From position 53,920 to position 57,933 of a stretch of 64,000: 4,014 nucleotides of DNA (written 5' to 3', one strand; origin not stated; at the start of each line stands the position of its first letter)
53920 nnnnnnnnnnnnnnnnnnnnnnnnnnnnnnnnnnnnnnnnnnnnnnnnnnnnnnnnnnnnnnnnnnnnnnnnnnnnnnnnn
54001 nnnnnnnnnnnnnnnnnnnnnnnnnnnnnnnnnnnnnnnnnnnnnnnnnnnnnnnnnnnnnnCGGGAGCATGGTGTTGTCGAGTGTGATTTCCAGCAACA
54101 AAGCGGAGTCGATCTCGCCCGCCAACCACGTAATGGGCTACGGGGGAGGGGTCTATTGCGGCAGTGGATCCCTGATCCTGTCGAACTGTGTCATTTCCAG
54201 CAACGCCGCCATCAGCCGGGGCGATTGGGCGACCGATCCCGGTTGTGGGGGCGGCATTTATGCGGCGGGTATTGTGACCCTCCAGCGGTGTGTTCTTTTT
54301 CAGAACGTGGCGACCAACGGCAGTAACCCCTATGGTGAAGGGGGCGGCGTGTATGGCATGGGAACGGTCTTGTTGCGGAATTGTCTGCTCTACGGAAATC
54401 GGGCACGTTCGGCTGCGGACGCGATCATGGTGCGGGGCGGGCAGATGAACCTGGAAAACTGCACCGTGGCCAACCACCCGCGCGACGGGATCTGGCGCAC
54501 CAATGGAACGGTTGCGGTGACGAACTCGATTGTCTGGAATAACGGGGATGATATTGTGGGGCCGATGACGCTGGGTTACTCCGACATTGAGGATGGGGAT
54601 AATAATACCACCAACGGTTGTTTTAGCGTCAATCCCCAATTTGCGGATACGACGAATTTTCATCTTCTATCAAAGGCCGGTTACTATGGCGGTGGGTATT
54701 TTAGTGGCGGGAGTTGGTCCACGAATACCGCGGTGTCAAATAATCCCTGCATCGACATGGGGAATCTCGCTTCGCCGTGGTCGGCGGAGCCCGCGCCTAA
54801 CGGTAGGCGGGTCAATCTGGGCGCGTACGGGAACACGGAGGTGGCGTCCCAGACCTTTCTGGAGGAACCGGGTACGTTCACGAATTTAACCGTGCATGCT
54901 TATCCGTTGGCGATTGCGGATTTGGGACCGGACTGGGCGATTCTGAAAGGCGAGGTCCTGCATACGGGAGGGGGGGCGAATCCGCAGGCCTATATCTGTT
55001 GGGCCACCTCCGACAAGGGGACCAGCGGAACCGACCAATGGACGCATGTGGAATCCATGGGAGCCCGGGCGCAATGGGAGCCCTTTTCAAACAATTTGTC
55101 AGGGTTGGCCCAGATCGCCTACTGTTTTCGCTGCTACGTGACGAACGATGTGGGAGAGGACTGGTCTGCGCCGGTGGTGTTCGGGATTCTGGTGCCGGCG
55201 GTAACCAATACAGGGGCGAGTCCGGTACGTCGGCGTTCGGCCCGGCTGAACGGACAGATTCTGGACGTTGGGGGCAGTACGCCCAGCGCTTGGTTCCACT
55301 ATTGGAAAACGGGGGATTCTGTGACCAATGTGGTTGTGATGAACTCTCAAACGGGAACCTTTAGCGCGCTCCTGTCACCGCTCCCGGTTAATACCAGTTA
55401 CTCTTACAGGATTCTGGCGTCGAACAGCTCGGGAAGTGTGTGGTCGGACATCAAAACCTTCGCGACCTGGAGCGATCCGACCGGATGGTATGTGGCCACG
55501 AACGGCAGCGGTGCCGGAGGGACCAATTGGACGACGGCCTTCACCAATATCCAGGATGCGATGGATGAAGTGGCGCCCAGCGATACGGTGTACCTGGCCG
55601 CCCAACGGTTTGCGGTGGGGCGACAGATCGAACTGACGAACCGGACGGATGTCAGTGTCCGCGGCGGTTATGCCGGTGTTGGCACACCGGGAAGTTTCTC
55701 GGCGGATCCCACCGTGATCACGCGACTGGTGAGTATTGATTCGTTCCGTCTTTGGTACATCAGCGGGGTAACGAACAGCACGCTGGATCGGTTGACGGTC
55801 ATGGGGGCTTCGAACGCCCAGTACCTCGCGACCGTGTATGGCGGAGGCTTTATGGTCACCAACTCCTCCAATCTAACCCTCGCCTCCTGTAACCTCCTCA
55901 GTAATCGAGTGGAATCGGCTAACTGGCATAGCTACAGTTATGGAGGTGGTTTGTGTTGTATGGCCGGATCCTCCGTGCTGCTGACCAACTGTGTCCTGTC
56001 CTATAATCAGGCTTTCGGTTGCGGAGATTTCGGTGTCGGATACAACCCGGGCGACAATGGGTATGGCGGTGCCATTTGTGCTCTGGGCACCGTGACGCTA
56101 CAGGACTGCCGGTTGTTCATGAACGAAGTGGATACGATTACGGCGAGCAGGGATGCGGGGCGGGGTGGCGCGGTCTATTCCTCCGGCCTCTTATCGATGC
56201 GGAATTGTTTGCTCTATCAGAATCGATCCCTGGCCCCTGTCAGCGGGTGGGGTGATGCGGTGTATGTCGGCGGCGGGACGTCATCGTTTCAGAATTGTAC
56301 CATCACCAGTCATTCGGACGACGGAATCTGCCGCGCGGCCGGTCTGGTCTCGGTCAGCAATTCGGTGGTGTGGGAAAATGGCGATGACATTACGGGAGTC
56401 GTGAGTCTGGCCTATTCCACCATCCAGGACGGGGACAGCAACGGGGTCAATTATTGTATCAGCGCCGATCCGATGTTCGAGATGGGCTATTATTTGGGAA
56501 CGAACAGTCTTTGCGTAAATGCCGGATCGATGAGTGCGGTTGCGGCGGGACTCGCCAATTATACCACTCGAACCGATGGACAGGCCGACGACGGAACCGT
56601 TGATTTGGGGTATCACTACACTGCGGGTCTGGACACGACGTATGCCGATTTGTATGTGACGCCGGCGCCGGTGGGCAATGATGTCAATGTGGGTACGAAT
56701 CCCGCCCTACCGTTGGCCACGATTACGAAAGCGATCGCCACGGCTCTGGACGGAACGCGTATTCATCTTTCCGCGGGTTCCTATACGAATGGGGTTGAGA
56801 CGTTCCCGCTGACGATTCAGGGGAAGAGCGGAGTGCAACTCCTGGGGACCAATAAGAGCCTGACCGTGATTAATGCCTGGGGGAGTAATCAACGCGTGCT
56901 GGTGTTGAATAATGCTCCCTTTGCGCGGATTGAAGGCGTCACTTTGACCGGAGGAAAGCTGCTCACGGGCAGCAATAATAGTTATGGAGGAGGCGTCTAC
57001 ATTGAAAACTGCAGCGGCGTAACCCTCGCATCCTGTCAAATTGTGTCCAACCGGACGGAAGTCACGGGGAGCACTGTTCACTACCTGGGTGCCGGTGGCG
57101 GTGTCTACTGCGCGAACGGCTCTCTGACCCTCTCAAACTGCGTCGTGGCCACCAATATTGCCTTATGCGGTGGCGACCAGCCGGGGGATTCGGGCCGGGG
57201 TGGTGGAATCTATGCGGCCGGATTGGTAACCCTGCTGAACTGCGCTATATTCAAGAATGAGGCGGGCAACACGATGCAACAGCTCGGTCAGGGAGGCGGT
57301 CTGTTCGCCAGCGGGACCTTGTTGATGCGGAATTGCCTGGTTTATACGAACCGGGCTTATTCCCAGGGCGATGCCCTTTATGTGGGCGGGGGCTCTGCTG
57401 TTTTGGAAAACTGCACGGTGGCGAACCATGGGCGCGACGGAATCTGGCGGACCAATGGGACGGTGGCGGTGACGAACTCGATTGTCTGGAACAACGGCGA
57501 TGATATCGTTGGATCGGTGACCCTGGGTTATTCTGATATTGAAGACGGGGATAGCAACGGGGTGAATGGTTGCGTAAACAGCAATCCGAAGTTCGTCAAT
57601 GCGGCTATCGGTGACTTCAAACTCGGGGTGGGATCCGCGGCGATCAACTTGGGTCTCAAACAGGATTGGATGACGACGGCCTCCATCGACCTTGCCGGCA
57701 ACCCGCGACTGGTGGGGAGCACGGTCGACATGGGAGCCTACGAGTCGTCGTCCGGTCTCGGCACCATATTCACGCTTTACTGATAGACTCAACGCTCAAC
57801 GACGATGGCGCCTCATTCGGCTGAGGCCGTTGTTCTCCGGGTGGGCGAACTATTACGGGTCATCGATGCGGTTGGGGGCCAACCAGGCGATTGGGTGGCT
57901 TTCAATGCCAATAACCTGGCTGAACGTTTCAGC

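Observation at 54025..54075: G10 homopolymer splits a ~2150-aa beta-helix surface protein gene: phase-variable contingency locus or sequencing error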

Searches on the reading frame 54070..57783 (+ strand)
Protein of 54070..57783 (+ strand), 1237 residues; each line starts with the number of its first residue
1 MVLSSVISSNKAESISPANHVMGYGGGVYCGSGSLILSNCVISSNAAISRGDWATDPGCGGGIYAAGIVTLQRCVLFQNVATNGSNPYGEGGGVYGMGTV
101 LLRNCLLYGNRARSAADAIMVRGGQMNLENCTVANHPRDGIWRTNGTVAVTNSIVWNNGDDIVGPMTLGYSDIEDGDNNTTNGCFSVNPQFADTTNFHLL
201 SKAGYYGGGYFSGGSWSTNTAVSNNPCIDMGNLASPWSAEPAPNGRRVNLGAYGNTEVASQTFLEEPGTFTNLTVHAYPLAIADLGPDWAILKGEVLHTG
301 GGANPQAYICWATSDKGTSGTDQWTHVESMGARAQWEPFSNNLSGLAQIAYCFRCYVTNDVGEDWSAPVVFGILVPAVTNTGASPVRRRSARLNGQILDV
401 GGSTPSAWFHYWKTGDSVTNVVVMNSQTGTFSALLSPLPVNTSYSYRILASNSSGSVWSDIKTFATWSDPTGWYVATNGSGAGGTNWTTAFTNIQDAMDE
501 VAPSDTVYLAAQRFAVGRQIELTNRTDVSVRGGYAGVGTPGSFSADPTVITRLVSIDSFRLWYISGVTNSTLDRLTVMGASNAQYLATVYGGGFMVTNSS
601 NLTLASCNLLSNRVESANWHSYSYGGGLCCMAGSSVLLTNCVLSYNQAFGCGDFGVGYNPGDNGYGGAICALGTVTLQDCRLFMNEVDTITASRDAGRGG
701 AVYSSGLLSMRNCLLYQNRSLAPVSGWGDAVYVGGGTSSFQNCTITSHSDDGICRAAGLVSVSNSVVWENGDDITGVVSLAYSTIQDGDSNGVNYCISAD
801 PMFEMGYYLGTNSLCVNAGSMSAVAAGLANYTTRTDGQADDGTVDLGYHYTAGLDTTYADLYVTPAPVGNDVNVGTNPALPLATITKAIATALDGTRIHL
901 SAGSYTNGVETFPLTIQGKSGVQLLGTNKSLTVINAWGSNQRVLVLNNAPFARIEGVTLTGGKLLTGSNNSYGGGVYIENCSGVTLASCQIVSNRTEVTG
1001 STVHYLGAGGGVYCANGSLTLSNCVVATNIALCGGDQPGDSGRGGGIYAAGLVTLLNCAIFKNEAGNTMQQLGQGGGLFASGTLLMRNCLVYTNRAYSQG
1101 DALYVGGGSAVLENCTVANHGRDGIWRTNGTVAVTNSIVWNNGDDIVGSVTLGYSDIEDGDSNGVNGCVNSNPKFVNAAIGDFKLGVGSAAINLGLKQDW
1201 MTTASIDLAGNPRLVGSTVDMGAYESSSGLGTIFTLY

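Call 7: search_protein_families(library=pfam, proteins=[window:54070-57783:+], max_evalue=0.01)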
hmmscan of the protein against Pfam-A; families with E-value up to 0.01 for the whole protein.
window:54070-57783:+ (1237 aa): 3 families
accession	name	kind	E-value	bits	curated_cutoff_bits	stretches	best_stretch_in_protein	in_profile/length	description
PF13229.12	Beta_helix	-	2.6e-18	66.6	25.9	4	566-757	7-147/158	Right handed beta helix region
PF07602.17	DUF1565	-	4.2e-07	30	20.3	1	869-981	3-117/257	Protein of unknown function (DUF1565)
PF16656.11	Pur_ac_phosph_N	-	0.001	20.1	30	1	418-466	48-93/93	Purple acid Phosphatase, N-terminal domain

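Call 8: search_protein_families(library=ncbifam, proteins=[window:54070-57783:+], max_evalue=0.01)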
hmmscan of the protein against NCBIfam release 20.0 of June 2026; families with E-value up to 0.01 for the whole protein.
window:54070-57783:+ (1237 aa): 1 family
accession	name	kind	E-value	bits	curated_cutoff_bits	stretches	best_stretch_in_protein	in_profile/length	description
NF041518.1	choice_anch_Q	domain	8.3e-08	32.4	25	1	1182-1226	16-57/58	choice-of-anchor Q domain-containing protein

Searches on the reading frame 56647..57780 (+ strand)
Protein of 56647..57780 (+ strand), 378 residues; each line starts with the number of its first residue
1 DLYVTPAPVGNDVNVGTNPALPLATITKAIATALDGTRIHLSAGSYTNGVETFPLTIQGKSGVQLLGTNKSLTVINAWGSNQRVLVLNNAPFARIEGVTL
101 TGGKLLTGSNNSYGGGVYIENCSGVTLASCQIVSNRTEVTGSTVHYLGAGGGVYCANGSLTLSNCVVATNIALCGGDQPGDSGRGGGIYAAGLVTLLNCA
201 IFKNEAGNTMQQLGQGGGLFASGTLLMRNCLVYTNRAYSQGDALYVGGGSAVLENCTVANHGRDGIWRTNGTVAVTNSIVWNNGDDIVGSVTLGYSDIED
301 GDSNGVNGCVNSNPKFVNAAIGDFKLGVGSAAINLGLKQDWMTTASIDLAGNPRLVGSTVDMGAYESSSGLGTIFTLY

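Call 68: predict_structure(alignment_id=A1)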
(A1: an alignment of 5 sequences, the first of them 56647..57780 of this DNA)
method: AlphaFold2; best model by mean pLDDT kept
length: 378 residues; sequences in the alignment: 5
mean_pLDDT: 57.9   pTM: 0.66
mean pLDDT of the five models: 57.9, 57.8, 57.3, 52.8, 52.5
residues with pLDDT >= 90: 26; 70-90: 122; 50-70: 71; < 50: 159
segments of 3 or more residues with pLDDT < 50: 5-25, 27-38, 42-82, 283-285, 301-378
pLDDT, mean of each block of 10 residues (from residue 1): 46 32 46 46 45 34 32 33 61 66 58 77 76 76 70 87 84 76 89 89 83 84 90 82 85 79 71 73 58 58 36 27 26 24 24 24 26 23
secondary structure, 60 per line:
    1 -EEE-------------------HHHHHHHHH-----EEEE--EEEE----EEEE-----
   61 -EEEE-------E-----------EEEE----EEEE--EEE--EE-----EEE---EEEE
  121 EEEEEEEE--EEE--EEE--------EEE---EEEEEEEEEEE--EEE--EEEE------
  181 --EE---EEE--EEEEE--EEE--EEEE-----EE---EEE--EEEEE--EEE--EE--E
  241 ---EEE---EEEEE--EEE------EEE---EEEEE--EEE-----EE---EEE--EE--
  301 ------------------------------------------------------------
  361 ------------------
elements in order: E2-4 H24-32 E38-41 E44-47 E52-55 E62-65 E85-88 E93-96 E99-101 E111-113 E117-128 E131-133 E136-138 E147-149 E153-163 E166-168 E171-174 E188-190 E193-197 E200-202 E205-208 E219-221 E224-228 E231-233 E244-246 E250-254 E257-259 E266-268 E272-276 E279-281 E292-294

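Call 70: fold_search(model_id=the predicted structure, library=pdb)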
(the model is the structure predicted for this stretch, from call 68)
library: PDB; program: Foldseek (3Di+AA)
matches with E <= 10: 406; with E <= 0.001: 0
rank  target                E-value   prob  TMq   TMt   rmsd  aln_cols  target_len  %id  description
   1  9cdv_A                1.9e-03  0.98  0.23  0.20  13.5       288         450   13  Crystal Structure of Rhombotarget A (released 2025-07-02)
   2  4yc5                  3.9e-03  0.84  0.18  0.28  11.8       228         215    9  Beta1 synthetic solenoid protein (released 2016-03-09)
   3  4yei_A                4.3e-03  0.82  0.21  0.29   9.3       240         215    9  Beta1mut synthetic solenoid protein (released 2016-03-09)
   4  9cdu_A                5.7e-03  0.97  0.25  0.22  12.2       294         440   16  Crystal Structure of Rhombotarget A-peptide Complex (released 2025-07-02)
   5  5dn0                  6.3e-03  0.51  0.15  0.21  11.8       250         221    9  t1555 loop variant (released 2016-08-31)
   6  5dqa_C                6.9e-03  0.57  0.19  0.28  11.6       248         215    7  t3284 loop variant of beta1 (released 2016-08-31)
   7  2bm5_B                7.3e-03  0.80  0.18  0.33  11.4       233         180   11  The Structure of MfpA (Rv3361c, P21 Crystal form). The Pentapeptide Repeat Protein from Mycobacterium tuberculosis Fol (released 2005-06-07)
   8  6f7d                  8.9e-03  0.89  0.30  0.24  11.0       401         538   14  Crystal structure of Dettilon tailspike protein (gp208) (released 2018-12-19)
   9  5dqa_A                1.6e-02  0.47  0.19  0.28  11.9       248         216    8  t3284 loop variant of beta1 (released 2016-08-31)
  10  9cdv_B                1.8e-02  0.92  0.26  0.23  12.3       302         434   14  Crystal Structure of Rhombotarget A (released 2025-07-02)
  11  6f7k_A                2.4e-02  0.82  0.32  0.24   9.7       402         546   15  Crystal structure of Dettilon tailspike protein (gp208) (released 2018-12-19)
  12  2xtw_B                2.5e-02  0.54  0.20  0.30  10.0       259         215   12  Structure of QnrB1 (Full length), a plasmid-mediated fluoroquinolone resistance protein (released 2010-10-20)
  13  5dns_B                2.6e-02  0.13  0.12  0.18  13.7       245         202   11  t1428 loop variant in P3221 (released 2016-09-28)
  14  2xty_B                2.7e-02  0.87  0.22  0.36   8.2       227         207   11  Structure of QnrB1 (R167E-Trypsin Treated), a plasmid-mediated fluoroquinolone resistance protein (released 2010-10-27)
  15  4nk6                  3.3e-02  0.77  0.25  0.23  11.8       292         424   13  Crystal Structure of the periplasmic alginate epimerase AlgG (released 2014-01-15)
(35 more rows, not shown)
